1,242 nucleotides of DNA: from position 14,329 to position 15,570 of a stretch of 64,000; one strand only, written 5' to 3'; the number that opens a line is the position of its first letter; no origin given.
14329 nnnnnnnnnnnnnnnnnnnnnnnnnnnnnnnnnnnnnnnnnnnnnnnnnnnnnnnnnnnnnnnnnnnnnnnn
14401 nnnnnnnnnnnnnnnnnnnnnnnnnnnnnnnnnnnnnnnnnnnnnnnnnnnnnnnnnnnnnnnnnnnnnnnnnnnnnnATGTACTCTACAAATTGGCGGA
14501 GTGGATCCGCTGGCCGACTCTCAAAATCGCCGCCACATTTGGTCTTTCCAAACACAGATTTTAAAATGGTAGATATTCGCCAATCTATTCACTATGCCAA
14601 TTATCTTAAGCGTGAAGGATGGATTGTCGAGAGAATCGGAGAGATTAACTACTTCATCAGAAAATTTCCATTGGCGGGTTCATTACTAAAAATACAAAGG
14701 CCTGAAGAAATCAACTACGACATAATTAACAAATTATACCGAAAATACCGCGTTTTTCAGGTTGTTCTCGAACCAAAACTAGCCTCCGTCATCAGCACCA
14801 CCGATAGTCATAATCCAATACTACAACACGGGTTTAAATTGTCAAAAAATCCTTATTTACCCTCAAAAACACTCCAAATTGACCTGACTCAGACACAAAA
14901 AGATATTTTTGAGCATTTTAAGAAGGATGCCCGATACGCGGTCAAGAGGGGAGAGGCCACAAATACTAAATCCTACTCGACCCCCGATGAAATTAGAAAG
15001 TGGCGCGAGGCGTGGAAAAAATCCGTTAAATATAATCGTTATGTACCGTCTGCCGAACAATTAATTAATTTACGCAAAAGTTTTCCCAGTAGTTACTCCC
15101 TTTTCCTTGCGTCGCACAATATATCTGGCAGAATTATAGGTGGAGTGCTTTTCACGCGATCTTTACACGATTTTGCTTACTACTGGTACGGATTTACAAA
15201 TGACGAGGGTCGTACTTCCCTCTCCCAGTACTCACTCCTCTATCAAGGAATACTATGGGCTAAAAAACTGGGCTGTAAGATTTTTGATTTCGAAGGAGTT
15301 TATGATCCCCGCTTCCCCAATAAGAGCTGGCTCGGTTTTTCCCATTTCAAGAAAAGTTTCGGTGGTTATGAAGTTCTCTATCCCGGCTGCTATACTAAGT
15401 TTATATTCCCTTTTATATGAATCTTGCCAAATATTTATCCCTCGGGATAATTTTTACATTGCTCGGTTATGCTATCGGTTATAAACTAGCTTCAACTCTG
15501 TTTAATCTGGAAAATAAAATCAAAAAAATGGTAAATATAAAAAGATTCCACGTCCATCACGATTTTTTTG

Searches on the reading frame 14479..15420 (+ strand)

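Call 5: search_protein_families(library=pfam, proteins=[window:14479-15420:+], max_evalue=0.01)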
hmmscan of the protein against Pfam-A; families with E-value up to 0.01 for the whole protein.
window:14479-15420:+ (313 aa): 3 families
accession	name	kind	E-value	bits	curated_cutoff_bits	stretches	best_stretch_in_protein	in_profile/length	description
PF02388.22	FemAB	-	0.00025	20.5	24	1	231-309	318-393/406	FemAB family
PF13480.13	Acetyltransf_6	-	0.0012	19.4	22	1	147-271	3-134/143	Acetyltransferase (GNAT) domain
PF00067.27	p450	-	0.0048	16.2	22.8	1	62-146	6-90/462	Cytochrome P450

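Call 36: search_protein_families(library=ncbifam, proteins=[window:14479-15420:+], max_evalue=0.001)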
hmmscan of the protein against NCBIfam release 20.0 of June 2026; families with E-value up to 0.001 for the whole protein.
window:14479-15420:+ (313 aa): 1 family
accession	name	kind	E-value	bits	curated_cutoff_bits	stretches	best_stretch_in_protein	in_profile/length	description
TIGR03019.1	pepcterm_femAB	equivalog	0.00028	20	260.35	1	131-271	120-258/330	FemAB family XrtA/PEP-CTERM system-associated protein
